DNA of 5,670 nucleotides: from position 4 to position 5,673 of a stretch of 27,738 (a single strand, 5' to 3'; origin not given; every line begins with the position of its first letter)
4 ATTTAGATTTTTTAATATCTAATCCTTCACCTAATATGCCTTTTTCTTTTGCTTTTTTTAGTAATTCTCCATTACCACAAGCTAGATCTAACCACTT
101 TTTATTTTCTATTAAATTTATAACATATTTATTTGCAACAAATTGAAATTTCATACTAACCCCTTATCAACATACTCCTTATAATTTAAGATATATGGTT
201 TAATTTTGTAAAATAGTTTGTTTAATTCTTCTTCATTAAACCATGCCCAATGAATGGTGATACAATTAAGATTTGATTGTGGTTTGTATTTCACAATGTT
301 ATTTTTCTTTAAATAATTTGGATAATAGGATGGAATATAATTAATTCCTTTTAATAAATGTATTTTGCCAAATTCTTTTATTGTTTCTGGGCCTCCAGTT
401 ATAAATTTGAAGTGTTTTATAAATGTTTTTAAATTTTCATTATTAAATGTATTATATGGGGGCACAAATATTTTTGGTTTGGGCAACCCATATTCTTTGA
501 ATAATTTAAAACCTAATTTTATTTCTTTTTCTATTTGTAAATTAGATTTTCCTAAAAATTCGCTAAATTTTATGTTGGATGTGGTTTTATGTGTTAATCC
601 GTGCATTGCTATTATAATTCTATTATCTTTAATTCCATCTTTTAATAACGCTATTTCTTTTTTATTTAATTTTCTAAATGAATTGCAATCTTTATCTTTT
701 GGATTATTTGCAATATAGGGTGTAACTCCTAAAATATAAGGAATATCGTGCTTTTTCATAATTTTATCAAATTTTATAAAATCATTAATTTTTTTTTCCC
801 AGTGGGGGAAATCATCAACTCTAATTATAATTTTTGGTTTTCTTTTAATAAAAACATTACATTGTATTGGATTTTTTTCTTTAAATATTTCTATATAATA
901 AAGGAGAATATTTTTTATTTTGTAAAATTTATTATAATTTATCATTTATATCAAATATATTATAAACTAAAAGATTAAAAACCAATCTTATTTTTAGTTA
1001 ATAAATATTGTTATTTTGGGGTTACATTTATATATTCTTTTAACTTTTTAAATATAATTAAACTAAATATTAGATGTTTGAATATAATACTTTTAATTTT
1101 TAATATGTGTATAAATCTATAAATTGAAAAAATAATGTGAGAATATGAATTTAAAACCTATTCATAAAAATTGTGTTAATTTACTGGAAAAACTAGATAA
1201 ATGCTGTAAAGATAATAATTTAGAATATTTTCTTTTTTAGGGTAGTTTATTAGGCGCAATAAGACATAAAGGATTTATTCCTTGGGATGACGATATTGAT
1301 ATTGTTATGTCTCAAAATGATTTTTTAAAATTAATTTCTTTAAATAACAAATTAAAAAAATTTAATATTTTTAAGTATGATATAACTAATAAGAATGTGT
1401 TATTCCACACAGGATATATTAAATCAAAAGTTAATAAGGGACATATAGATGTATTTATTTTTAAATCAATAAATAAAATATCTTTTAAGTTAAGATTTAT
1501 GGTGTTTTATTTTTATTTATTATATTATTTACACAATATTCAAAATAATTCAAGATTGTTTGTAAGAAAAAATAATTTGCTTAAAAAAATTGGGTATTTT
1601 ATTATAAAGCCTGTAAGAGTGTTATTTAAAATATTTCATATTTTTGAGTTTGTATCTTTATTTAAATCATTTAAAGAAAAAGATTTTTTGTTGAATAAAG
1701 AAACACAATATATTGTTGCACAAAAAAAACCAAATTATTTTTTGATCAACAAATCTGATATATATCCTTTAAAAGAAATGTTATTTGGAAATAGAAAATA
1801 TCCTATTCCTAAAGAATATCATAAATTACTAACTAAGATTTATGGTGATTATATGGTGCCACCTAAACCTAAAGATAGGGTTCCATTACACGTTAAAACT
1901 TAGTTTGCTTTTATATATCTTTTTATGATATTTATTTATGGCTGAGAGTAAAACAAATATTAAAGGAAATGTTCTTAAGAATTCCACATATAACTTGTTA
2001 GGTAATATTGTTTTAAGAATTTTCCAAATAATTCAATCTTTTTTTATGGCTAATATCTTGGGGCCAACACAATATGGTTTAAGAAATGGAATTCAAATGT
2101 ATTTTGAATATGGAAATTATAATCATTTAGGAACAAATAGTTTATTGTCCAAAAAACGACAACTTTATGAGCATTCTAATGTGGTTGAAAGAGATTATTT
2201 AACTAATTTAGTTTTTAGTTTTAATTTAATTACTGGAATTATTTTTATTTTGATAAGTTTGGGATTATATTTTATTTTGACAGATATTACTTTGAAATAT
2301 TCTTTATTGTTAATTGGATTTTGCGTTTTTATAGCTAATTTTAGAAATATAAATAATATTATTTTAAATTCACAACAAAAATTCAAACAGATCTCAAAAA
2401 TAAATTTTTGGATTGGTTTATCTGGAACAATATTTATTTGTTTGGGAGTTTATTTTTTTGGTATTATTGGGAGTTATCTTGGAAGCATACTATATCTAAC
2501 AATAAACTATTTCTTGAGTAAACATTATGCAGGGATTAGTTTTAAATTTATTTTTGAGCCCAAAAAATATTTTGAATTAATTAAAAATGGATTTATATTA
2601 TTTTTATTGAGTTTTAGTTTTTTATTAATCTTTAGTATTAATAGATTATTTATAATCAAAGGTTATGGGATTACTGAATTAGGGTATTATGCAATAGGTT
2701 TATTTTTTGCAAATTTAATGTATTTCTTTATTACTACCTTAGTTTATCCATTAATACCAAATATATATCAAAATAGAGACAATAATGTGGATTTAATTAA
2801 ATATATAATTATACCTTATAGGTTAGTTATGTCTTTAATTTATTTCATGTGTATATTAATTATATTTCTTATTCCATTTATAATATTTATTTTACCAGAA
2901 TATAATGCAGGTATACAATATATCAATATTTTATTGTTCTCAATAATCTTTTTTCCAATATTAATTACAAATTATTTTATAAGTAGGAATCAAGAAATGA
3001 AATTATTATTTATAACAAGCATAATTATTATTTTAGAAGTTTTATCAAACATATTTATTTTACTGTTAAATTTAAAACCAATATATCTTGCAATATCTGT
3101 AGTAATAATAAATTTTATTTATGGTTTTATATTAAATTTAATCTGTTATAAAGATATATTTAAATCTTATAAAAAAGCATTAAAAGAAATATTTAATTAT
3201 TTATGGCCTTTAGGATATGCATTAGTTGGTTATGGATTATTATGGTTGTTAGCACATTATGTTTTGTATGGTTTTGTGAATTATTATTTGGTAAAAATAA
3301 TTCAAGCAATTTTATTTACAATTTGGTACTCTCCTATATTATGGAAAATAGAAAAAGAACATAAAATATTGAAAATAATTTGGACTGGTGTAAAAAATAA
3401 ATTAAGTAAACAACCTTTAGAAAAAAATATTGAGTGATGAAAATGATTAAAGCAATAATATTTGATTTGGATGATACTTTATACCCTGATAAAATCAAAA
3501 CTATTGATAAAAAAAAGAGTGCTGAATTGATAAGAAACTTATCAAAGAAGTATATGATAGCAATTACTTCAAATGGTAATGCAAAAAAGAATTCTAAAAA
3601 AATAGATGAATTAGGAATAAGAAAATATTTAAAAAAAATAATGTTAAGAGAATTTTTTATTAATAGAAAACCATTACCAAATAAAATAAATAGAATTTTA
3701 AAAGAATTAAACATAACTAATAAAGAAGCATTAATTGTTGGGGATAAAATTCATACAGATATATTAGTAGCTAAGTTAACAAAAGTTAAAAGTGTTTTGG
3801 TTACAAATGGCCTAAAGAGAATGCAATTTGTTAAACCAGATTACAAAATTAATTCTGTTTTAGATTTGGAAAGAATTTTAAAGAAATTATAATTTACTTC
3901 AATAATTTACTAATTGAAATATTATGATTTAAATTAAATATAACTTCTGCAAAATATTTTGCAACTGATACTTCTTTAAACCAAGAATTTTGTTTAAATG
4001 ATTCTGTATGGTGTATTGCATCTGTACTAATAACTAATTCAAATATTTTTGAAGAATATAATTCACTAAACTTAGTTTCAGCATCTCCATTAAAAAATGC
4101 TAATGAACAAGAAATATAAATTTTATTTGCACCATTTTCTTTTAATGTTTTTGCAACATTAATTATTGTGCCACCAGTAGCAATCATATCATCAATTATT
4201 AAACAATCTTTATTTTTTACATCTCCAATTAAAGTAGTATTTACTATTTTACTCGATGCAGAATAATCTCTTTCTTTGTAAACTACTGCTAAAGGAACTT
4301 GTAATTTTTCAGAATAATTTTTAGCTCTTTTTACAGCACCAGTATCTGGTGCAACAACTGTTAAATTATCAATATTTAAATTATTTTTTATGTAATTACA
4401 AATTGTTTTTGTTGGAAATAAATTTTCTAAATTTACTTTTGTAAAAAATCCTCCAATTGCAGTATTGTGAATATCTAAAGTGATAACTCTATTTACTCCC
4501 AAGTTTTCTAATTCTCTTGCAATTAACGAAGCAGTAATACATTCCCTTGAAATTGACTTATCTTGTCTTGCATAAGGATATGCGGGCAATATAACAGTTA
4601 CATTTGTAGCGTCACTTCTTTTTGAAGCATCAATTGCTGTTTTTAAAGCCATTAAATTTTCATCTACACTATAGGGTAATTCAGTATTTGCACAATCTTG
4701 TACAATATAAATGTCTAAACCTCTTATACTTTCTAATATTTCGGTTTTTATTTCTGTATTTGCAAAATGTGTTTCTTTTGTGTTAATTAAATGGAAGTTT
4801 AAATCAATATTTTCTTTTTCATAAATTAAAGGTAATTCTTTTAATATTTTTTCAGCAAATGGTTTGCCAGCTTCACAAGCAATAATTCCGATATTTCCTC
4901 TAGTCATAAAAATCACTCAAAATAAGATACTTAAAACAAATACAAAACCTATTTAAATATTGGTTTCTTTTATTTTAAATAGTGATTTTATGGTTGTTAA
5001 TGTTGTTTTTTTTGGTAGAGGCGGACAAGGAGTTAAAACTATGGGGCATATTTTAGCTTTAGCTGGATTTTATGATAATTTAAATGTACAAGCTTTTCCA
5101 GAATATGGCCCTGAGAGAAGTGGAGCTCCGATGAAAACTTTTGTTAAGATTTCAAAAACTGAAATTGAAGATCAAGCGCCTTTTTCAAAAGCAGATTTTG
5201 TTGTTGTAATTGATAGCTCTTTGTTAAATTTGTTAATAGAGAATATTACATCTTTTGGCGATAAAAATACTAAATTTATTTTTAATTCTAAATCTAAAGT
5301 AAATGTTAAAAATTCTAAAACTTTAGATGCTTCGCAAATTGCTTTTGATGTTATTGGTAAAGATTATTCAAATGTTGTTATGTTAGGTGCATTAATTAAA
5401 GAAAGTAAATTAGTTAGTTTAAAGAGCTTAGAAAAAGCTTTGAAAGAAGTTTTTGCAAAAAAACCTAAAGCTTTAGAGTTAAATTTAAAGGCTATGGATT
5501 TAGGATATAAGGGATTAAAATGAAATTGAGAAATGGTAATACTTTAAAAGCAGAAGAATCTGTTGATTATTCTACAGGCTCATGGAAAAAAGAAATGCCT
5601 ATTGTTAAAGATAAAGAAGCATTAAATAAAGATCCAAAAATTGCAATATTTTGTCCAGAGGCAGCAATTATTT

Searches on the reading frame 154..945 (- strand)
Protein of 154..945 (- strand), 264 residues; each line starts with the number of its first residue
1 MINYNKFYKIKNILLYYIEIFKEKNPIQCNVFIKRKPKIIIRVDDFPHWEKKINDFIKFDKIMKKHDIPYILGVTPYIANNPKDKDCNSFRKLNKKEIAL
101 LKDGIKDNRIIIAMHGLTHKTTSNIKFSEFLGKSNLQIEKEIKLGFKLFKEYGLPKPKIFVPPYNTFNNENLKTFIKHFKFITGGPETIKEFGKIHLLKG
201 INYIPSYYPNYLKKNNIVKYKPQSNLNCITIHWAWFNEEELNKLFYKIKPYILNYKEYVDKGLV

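Call 16: find_encoding_contigs(protein=window:154-945:-, flank=10000, max_places=6)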
Protein window:154-945:- (264 aa): no gene with exactly this product is on record in the collection.

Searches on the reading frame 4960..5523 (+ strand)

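Call 50: search_protein_families(library=pfam, proteins=[window:4960-5523:+], max_evalue=0.01)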
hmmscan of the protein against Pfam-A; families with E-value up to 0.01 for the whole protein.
window:4960-5523:+ (187 aa): 1 family
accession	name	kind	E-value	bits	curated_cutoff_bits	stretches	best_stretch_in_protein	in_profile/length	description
PF01558.24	POR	-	1.4e-33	116.9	27.4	1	21-183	1-172/173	Pyruvate ferredoxin/flavodoxin oxidoreductase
